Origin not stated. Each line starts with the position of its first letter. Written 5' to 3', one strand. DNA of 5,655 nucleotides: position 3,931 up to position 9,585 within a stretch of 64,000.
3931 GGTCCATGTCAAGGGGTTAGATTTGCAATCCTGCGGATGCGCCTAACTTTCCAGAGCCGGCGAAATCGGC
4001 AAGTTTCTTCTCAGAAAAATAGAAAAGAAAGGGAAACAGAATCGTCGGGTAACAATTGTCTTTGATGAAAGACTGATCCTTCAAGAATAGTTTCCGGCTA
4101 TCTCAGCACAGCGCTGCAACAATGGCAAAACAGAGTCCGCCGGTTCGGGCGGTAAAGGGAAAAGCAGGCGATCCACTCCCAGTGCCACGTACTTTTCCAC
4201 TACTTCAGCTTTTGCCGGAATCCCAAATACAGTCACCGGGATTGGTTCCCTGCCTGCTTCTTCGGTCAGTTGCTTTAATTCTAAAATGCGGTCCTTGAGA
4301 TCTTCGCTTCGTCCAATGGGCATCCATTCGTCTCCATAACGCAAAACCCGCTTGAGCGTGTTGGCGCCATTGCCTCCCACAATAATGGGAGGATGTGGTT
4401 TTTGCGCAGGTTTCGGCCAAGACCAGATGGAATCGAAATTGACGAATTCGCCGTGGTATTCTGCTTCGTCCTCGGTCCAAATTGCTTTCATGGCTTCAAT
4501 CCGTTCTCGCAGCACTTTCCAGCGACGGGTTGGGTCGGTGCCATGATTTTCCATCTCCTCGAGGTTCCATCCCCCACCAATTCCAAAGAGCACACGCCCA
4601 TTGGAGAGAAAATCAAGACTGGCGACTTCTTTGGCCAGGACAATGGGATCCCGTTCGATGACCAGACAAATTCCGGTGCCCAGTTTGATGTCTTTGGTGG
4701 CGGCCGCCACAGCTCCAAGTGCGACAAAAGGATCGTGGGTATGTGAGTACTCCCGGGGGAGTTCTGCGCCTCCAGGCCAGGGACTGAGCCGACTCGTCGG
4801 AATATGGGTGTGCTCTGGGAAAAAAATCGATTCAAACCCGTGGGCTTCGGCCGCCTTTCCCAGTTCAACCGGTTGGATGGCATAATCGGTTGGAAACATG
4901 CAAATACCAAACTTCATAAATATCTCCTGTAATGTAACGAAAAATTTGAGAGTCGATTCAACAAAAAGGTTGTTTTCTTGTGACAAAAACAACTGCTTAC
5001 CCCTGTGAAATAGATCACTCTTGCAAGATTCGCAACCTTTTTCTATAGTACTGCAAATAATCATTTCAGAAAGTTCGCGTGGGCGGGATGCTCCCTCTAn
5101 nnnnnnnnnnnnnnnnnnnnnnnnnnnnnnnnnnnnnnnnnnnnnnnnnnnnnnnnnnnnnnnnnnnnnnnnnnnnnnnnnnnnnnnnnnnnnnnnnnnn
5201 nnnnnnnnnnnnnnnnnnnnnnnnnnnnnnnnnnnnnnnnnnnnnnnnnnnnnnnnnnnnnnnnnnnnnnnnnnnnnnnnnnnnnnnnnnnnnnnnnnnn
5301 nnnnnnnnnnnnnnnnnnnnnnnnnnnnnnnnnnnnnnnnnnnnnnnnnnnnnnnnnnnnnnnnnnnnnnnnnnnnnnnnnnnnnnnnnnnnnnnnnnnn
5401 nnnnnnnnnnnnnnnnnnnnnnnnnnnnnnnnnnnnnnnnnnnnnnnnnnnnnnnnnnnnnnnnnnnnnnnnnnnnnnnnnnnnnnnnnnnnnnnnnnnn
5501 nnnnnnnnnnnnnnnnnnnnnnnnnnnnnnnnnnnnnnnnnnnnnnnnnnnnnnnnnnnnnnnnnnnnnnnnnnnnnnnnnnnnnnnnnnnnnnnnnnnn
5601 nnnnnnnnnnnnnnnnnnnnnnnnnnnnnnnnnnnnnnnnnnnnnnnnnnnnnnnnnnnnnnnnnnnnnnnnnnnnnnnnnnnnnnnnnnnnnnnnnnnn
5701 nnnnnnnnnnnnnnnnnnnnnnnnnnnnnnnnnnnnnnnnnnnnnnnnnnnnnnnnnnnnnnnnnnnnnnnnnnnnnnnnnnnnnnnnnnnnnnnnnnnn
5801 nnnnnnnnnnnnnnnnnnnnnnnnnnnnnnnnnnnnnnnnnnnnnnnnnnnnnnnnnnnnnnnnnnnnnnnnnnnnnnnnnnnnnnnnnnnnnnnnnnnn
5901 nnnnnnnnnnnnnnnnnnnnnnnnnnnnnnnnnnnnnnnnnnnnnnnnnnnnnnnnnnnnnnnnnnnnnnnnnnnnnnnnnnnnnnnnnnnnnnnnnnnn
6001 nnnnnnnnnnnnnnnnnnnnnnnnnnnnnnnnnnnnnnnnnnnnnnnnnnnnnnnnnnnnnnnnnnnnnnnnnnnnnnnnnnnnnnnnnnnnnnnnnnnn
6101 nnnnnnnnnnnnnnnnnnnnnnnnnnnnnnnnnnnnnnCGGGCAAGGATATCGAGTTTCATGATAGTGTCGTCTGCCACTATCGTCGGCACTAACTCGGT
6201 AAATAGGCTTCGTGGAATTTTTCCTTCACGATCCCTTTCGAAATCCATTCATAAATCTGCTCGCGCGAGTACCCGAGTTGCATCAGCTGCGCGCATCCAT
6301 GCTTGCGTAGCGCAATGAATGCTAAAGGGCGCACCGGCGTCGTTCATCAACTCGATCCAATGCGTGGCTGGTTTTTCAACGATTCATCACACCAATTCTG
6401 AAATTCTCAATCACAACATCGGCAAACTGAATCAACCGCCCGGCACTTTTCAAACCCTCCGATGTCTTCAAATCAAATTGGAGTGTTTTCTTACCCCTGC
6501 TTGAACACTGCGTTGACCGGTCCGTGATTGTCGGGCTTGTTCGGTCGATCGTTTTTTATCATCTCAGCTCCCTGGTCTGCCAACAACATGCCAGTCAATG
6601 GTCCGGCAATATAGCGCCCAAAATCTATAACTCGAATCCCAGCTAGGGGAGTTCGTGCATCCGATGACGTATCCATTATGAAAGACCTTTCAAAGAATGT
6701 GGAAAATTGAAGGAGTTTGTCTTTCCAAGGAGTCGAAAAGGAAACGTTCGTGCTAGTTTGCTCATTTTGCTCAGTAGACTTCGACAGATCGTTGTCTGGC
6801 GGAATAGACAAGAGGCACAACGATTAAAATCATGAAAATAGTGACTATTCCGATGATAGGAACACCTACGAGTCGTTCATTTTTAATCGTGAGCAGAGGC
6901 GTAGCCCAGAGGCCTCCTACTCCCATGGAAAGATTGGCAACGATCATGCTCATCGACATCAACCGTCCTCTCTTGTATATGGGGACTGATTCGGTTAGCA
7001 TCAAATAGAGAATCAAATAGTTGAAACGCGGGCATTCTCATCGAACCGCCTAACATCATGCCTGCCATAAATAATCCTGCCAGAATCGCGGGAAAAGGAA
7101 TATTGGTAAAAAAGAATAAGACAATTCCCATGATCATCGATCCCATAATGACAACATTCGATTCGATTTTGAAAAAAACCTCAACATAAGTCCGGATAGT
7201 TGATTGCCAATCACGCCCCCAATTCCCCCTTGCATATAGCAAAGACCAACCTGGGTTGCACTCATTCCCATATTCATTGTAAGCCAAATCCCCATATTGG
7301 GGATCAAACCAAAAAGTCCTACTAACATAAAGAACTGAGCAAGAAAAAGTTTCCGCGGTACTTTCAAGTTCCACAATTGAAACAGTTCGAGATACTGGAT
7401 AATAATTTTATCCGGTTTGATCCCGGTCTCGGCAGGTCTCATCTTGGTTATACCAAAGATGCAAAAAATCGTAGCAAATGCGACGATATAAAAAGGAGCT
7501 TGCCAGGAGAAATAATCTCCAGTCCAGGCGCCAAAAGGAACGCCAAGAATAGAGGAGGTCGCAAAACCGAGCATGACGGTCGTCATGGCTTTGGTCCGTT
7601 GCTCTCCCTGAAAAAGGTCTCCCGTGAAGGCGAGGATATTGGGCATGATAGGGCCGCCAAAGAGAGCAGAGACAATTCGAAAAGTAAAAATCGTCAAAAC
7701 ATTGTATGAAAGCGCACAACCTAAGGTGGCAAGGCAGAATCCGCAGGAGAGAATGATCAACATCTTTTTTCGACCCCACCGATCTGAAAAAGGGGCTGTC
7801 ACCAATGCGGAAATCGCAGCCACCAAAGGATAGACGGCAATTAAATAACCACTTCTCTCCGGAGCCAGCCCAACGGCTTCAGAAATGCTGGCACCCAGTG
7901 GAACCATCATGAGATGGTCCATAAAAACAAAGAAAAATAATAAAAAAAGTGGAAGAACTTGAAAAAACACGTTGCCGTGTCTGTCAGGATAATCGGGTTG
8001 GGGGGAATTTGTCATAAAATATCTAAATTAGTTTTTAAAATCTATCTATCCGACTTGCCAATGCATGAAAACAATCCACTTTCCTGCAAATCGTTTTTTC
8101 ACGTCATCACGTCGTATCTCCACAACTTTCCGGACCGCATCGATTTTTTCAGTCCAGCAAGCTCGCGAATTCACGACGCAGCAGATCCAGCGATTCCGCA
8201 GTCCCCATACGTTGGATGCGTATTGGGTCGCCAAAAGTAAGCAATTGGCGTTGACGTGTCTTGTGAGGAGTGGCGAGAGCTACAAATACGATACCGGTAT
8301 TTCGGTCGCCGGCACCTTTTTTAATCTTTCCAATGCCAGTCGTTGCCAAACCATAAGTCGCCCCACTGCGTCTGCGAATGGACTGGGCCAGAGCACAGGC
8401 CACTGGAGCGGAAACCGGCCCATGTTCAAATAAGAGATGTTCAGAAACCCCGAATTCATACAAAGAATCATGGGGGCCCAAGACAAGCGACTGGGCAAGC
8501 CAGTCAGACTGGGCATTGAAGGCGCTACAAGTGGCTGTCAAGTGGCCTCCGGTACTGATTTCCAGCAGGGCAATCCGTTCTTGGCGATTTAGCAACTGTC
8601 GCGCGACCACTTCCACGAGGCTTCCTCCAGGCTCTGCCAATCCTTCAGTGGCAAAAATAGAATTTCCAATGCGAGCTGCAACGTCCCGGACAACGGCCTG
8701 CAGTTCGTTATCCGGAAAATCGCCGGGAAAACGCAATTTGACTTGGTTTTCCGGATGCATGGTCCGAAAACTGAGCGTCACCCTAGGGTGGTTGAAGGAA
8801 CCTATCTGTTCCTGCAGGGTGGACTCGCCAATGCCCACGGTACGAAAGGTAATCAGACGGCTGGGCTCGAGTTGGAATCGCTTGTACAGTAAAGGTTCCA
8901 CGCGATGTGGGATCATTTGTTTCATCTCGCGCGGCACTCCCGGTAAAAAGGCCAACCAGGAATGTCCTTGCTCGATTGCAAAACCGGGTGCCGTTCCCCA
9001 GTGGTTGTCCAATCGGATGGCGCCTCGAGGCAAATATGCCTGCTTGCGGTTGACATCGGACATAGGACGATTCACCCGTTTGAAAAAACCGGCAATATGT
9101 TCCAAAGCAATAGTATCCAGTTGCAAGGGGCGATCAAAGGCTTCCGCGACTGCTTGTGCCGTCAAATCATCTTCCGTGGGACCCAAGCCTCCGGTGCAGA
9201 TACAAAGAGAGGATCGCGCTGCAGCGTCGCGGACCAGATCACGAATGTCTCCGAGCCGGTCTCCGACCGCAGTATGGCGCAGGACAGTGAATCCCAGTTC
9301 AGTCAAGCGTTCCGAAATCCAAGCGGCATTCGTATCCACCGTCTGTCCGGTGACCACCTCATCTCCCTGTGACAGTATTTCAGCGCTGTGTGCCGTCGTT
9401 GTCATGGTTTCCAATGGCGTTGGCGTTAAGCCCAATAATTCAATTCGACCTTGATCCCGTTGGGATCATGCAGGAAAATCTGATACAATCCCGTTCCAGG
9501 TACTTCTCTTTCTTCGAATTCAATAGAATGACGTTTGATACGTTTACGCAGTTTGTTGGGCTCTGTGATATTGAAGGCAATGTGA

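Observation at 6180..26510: Unusually high density of decaying genes, suggesting ongoing genome erosion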

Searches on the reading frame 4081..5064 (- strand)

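Call 8: search_protein_families(library=pfam, proteins=[window:4081-5064:-], max_evalue=0.01)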
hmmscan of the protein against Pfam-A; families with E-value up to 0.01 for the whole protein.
window:4081-5064:- (327 aa): 1 family
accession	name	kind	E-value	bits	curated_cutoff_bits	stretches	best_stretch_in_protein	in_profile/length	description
PF00296.26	Bac_luciferase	-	5.1e-51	174.3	27.9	1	66-280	26-225/314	Luciferase-like monooxygenase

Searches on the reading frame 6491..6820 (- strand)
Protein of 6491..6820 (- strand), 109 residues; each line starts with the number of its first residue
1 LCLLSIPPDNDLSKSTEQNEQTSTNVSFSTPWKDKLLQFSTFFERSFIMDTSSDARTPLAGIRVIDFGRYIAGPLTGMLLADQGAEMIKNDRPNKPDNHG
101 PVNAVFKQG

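Call 5: search_protein_families(library=pfam, proteins=[window:6491-6820:-], max_evalue=0.01)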
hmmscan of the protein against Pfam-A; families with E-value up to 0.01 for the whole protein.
window:6491-6820:- (109 aa): 1 family
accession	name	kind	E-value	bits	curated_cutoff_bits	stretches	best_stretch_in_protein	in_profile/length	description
PF02515.22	CoA_transf_3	-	1e-11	45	23.3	1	59-98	1-39/366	CoA-transferase family III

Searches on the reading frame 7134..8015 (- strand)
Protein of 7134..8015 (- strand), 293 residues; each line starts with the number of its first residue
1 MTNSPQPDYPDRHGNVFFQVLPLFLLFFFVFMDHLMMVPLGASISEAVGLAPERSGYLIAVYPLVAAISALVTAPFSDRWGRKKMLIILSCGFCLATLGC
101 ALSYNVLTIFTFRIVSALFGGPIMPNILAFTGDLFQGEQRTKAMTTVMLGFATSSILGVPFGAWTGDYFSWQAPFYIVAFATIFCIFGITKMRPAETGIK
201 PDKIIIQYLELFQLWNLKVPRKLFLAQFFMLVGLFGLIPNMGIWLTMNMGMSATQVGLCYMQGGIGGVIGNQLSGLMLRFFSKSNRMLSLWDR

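Call 5: search_protein_families(library=pfam, proteins=[window:7134-8015:-], max_evalue=0.01)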
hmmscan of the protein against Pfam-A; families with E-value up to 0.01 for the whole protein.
window:7134-8015:- (293 aa): 3 families
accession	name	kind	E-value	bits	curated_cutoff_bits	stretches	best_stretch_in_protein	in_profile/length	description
PF07690.21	MFS_1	-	3.8e-36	125.2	33.4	1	23-288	1-272/347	Major Facilitator Superfamily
PF00083.30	Sugar_tr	-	3.2e-07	30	22.3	1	54-191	47-190/452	Sugar (and other) transporter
PF12832.13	MFS_1_like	-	0.0011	18.5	25.2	1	26-172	7-160/373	MFS_1 like family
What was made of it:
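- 6771..7910 (-): MFS transporter pseudogene: +5 bp (~7156-7160) and +16 bp (~7005-7020), with a stop at 7134. Pfam MFS_1 covers HMM 1-272/347 only (call 5).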

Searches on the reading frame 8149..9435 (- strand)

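Call 8: search_protein_families(library=pfam, proteins=[window:8149-9435:-], max_evalue=0.01)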
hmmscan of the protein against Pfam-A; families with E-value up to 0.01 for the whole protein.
window:8149-9435:- (428 aa): 3 families
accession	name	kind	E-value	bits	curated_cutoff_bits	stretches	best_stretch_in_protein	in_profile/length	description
PF00994.29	MoCF_biosynth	-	2.8e-35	121.6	26.6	1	19-183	1-142/144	Probable molybdopterin binding domain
PF02464.23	CinA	-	6.9e-24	84.7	23.5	1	273-422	4-154/155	Competence-damaged protein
PF18146.6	CinA_KH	-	0.0076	16.8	27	0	196-261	3-72/73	Damage-inducible protein CinA KH domain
